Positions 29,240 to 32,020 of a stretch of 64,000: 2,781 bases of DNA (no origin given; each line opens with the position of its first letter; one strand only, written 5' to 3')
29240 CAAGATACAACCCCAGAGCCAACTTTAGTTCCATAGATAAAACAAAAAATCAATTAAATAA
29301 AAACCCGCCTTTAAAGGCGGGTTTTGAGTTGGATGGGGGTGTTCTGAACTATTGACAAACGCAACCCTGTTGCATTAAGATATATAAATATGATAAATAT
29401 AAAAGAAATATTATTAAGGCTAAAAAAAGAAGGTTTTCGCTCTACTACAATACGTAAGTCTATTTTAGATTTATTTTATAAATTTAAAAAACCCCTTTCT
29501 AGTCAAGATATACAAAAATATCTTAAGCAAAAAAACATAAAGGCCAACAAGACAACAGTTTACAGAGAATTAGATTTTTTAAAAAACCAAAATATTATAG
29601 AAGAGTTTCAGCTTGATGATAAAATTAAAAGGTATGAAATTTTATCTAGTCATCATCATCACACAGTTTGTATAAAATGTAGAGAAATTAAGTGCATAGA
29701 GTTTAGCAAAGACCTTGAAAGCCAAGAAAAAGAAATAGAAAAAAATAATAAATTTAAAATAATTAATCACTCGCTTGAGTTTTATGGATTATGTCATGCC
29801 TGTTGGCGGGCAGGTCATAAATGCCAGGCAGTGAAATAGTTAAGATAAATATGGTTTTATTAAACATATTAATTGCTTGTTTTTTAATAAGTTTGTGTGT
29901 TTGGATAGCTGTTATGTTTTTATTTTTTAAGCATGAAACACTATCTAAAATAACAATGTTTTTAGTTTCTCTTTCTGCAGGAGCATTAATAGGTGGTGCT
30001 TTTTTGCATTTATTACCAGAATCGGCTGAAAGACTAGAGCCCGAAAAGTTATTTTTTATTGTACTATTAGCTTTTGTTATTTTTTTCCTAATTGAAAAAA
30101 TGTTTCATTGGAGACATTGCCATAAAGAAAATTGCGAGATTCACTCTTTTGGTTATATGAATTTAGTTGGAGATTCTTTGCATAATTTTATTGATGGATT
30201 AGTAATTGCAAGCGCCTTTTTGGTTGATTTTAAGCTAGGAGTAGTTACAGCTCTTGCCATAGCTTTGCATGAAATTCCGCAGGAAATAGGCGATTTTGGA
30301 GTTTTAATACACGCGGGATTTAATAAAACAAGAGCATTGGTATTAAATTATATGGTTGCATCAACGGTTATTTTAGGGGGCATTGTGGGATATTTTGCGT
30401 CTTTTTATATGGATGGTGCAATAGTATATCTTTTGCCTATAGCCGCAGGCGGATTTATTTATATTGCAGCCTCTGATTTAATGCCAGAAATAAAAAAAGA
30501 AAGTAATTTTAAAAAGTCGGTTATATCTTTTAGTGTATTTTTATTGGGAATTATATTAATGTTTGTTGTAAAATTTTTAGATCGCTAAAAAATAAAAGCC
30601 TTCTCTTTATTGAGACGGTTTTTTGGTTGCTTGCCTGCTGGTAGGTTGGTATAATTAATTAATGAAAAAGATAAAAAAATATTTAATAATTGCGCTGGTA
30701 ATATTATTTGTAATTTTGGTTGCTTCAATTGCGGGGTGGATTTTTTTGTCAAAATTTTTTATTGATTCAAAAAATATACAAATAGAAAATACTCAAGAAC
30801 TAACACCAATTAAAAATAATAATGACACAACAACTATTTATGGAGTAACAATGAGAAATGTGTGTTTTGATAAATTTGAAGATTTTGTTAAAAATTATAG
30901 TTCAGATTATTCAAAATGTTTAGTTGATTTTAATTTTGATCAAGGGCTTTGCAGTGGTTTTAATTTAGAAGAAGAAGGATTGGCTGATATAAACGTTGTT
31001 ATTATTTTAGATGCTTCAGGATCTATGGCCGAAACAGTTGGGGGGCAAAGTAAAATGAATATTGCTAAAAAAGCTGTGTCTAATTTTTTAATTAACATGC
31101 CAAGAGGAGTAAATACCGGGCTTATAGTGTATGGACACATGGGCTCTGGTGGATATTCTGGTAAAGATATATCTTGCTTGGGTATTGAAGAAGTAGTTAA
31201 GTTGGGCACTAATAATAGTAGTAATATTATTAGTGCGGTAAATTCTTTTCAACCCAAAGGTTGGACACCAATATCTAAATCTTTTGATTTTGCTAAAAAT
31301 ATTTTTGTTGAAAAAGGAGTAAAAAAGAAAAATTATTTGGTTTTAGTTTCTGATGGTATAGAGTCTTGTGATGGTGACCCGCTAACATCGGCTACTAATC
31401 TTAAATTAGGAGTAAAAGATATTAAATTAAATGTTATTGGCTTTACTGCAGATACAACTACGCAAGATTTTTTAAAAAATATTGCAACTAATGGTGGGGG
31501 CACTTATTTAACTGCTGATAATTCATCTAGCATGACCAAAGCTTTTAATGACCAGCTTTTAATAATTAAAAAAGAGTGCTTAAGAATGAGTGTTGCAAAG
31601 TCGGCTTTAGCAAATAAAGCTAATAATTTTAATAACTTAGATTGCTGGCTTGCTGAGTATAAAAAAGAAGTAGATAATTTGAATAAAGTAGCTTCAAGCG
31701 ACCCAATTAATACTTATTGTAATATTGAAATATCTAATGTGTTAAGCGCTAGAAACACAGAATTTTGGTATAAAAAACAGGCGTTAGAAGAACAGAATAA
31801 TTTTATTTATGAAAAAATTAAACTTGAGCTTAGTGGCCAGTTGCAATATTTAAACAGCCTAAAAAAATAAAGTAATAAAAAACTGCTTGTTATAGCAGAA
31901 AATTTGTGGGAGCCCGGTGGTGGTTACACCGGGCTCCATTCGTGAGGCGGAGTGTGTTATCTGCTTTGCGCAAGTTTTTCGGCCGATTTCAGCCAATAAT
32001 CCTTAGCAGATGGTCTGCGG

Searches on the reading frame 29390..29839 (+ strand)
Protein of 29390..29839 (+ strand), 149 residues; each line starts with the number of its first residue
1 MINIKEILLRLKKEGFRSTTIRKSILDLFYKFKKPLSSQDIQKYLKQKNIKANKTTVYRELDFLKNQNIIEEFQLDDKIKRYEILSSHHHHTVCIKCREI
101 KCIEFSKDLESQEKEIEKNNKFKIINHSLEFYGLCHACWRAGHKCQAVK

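Call 51: search_protein_families(library=pfam, proteins=[window:29390-29839:+], max_evalue=1)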
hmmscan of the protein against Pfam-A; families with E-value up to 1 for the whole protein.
window:29390-29839:+ (149 aa): 8 families
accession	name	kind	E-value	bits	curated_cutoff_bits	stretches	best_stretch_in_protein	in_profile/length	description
PF01475.25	FUR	-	4.6e-25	88.5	23.1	1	13-132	1-121/121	Ferric uptake regulator family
PF07106.19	TBPIP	-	1.5e-05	25.3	22.8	1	24-70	5-48/62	TBPIP/Hop2 winged helix domain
PF16902.11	FokI_D3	-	0.0029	17.8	29.2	1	22-58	15-51/69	FokI, D3 domain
PF03551.20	PadR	-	0.0099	16.3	27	1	34-77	8-54/75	Transcriptional regulator PadR-like family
PF01316.27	Arg_repressor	-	0.015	15.5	27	1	35-63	18-47/70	Arginine repressor, DNA binding domain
PF08461.16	HTH_12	-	0.019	15.3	21.4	1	24-71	2-49/66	Ribonuclease R winged-helix domain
PF21850.2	DUF6909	-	0.043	12.6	27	1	27-93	403-468/535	Family of unknown function (DUF6909)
PF02800.25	Gp_dh_C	-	0.19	11.7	24.4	1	10-54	71-115/158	Glyceraldehyde 3-phosphate dehydrogenase, C-terminal domain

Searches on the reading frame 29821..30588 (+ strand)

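Call 16: search_protein_families(library=pfam, proteins=[window:29821-30588:+], max_evalue=0.01)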
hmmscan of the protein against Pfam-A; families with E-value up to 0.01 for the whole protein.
window:29821-30588:+ (255 aa): 1 family
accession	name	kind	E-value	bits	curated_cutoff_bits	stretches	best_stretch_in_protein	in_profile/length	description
PF02535.28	Zip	-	2.4e-43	149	35.1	2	105-250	172-322/323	ZIP Zinc transporter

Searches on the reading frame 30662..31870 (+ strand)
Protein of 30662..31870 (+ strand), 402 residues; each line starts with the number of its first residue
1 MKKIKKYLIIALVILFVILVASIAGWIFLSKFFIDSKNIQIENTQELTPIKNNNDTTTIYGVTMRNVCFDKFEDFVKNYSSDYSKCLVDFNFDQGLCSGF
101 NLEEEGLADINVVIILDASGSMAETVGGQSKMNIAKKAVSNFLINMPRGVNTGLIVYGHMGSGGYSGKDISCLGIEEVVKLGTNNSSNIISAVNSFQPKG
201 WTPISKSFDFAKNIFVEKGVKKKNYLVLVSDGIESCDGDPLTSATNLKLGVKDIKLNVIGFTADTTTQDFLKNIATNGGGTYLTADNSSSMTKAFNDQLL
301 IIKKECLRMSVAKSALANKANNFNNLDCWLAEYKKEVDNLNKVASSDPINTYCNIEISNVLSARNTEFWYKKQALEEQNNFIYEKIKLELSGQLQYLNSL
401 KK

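Call 16: search_protein_families(library=pfam, proteins=[window:30662-31870:+], max_evalue=0.01)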
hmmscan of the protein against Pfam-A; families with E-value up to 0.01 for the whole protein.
window:30662-31870:+ (402 aa): 3 families
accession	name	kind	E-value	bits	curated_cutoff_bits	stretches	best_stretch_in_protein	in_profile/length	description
PF00092.34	VWA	-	1.3e-15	58.5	23.8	1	111-295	1-172/174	von Willebrand factor type A domain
PF13519.12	VWA_2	-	1.1e-11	45.7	27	1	112-232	1-106/107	von Willebrand factor type A domain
PF05762.20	VWA_CoxE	-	0.005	16.7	26.4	0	198-243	126-170/222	VWA domain containing CoxE-like protein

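Call 18: find_encoding_contigs(protein=window:30662-31870:+, flank=6000, max_places=10)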
Protein window:30662-31870:+ (402 aa): 1 contig read that carries it; 1 place shown.
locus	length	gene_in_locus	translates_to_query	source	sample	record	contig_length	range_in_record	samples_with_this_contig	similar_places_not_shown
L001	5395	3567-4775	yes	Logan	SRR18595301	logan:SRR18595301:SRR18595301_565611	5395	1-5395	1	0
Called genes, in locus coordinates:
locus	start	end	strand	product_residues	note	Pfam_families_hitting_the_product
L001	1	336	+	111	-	?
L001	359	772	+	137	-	-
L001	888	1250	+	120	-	-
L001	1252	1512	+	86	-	-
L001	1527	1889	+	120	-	PF12732:YtxH (weak)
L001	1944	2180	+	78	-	-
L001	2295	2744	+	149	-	PF01475:FUR, PF07106:WHD_TBPIP (faint)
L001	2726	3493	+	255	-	PF02535:Zip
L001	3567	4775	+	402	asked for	PF00092:VWA, PF13519:VWA_2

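Call 23: find_related_loci(query=window:30662-31870:+, collection=genome_contigs, flank=6000)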
Query window:30662-31870:+ (402 aa) in genome_contigs; peptide patterns used: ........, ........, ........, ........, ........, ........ (x = any residue, [..] = any of these).
473 stretches matched a pattern, but none encodes a relative of the query by tblastn (E <= 1e-3).

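Call 29: find_homologous_proteins(query=window:30662-31870:+, max_evalue=1e-10)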
Query window:30662-31870:+ (402 aa): 221 proteins with E <= 1e-10 among 5977 candidates; the best 120 are listed.
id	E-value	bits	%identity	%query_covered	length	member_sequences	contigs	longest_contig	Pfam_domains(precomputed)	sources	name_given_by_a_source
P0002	1.9e-260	882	100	100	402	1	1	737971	PF00092.35,PF13519.13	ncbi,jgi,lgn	ncbi:MAG: VWA domain-containing protein [Candidatus Staskawiczbacteria bacterium]|jgi:hypothetical p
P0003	6.5e-138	478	59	88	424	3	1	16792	PF00092.35,PF13519.13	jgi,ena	-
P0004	1.5e-135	471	54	99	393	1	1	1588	PF00092.35,PF13519.13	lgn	-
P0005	2.6e-135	470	54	100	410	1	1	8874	PF00092.35,PF13519.13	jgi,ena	-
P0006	6.4e-134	465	53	100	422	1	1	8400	PF00092.35,PF13519.13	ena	-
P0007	3.1e-131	456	51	99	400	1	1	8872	PF00092.35,PF13519.13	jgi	-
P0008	2.0e-130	454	53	99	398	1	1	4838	PF00092.35,PF13519.13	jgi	jgi:hypothetical protein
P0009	3.5e-130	453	53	99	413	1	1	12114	PF00092.35,PF13519.13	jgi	jgi:hypothetical protein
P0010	4.0e-129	450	54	96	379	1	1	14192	PF00092.35,PF13519.13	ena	-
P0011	3.9e-128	446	53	98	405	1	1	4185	PF00092.35,PF13519.13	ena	-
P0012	9.8e-128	445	56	86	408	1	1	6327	PF00092.35,PF13519.13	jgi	jgi:Mg-chelatase subunit ChlD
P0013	1.9e-127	444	52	99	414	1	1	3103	PF00092.35,PF13519.13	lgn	-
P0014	2.0e-127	444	52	98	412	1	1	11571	PF00092.35,PF13519.13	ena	-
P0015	1.5e-126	441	51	100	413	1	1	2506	PF00092.35,PF13519.13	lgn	-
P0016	6.0e-126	439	52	99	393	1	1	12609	PF00092.35,PF13519.13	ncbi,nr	ncbi:MAG: VWA domain-containing protein, partial [bacterium]|nr:VWA domain-containing protein [bacte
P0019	7.1e-125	436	52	99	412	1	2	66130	PF00092.35,PF13519.13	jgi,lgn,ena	-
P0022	5.0e-124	433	51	99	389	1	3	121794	PF00092.35,PF13519.13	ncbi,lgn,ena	-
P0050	1.9e-112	395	48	100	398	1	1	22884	PF00092.35,PF13519.13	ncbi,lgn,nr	ncbi:MAG: VWA domain-containing protein [Candidatus Staskawiczbacteria bacterium]|nr:VWA domain-cont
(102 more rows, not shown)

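Call 30: find_encoding_contigs(protein=P0003, flank=4000, max_places=2)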
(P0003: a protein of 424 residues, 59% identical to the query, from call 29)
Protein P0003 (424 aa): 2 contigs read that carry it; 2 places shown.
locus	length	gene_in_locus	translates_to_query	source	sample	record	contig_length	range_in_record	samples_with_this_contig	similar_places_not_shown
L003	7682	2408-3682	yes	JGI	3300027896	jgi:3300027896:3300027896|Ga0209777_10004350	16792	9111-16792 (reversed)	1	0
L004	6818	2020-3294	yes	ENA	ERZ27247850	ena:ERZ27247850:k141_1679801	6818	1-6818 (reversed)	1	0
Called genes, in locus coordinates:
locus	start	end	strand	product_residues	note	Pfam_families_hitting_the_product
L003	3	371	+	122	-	?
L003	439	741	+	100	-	PF03083:MtN3_slv, PF04193:PQ-loop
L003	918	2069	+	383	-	PF00180:Iso_dh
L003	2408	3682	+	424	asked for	PF00092:VWA, PF13519:VWA_2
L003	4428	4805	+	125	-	-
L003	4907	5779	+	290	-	PF05141:DIT1_PvcA (weak)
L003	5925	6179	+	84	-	-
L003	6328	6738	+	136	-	PF01741:MscL, PF10571:UPF0547 (weak)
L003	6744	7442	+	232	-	PF09360:zf-CDGSH, PF06902:Fer4_19, PF09360:zf-CDGSH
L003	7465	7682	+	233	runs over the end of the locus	PF01161:PBP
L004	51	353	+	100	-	PF03083:MtN3_slv, PF04193:PQ-loop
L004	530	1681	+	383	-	PF00180:Iso_dh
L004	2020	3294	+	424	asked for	PF00092:VWA, PF13519:VWA_2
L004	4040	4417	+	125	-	-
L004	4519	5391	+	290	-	PF05141:DIT1_PvcA (weak)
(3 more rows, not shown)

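Call 31: find_encoding_contigs(protein=P0019, flank=4000, max_places=2)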
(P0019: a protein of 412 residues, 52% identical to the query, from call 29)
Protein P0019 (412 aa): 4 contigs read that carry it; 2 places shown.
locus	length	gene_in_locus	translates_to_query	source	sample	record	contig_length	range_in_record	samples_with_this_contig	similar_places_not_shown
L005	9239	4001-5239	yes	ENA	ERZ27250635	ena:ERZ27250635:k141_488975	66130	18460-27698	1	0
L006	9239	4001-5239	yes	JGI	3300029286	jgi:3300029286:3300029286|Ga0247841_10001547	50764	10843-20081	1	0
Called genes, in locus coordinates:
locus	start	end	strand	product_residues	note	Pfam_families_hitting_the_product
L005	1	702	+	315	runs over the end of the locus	PF03773:ArsP_1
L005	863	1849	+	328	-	-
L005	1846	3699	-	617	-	PF12229:PG_binding_4, PF04294:VanW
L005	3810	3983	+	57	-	-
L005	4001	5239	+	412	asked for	PF00092:VWA, PF13519:VWA_2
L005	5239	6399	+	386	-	PF00390:malic, PF03949:Malic_M, PF00899:ThiF (weak)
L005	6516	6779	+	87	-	-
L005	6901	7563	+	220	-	PF00160:Pro_isomerase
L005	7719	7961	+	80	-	-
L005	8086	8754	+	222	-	-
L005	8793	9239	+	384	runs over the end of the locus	-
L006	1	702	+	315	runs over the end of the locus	PF03773:ArsP_1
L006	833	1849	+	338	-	-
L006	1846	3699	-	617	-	PF12229:PG_binding_4, PF04294:VanW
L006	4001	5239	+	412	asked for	PF00092:VWA, PF13519:VWA_2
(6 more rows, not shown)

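Call 32: find_encoding_contigs(protein=P0022, flank=4000, max_places=2)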
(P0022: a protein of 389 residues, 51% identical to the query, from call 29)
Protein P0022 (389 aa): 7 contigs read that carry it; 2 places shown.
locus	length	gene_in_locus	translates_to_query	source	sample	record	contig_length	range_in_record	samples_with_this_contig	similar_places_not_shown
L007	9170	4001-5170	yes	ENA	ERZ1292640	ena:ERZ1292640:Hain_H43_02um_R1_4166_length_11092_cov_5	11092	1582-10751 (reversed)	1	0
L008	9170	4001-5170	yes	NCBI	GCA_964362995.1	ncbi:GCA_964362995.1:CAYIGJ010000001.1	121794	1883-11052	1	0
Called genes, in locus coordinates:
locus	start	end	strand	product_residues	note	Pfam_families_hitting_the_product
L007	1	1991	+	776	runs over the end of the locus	?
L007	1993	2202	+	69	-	PF00403:HMA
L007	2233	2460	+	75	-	PF01641:SelR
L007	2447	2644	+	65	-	PF01625:PMSR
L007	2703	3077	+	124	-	-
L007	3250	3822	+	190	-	-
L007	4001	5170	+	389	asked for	PF00092:VWA, PF13519:VWA_2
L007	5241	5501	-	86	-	PF02201:SWIB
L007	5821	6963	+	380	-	PF01409:tRNA-synt_2d, PF03147:FDX-ACB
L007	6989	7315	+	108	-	PF01909:NTP_transf_2, PF18765:Polbeta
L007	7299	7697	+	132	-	PF05168:HEPN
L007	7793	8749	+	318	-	-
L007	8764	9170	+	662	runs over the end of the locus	?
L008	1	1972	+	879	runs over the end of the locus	PF00403:HMA, PF00122:E1-E2_ATPase, PF00702:Hydrolase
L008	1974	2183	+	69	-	PF00403:HMA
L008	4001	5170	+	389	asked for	PF00092:VWA, PF13519:VWA_2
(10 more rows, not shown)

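Call 33: find_encoding_contigs(protein=P0050, flank=4000, max_places=2)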
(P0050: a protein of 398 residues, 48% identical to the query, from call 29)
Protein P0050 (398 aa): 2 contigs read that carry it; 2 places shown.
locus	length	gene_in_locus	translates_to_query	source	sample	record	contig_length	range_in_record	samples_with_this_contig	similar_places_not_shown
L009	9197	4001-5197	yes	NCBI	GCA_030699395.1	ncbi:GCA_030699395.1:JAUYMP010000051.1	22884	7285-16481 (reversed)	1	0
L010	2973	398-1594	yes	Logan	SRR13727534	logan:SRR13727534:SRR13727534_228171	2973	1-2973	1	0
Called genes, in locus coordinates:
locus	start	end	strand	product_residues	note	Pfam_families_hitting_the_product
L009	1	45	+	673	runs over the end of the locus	PF03030:H_PPase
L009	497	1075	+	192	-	PF00702:Hydrolase, PF13419:HAD_2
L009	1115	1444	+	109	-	PF08279:HTH_11 (weak)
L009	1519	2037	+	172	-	PF00293:NUDIX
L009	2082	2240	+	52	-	-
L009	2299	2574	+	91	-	-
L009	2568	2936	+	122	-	-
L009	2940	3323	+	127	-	-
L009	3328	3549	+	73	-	-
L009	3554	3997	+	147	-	PF00293:NUDIX, PF22327:Nudt16-like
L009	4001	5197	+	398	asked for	PF00092:VWA, PF13519:VWA_2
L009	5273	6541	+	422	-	PF05697:Trigger_N, PF00254:FKBP_C, PF05698:Trigger_C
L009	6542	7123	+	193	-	PF00574:CLP_protease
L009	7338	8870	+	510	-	PF12072:RNase_Y_N, PF26594:KH_NusA_2nd (faint), PF00013:KH_1 (weak), PF01966:HD, PF08668:HDOD (faint)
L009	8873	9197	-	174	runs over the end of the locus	-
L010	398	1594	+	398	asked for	PF00092:VWA, PF13519:VWA_2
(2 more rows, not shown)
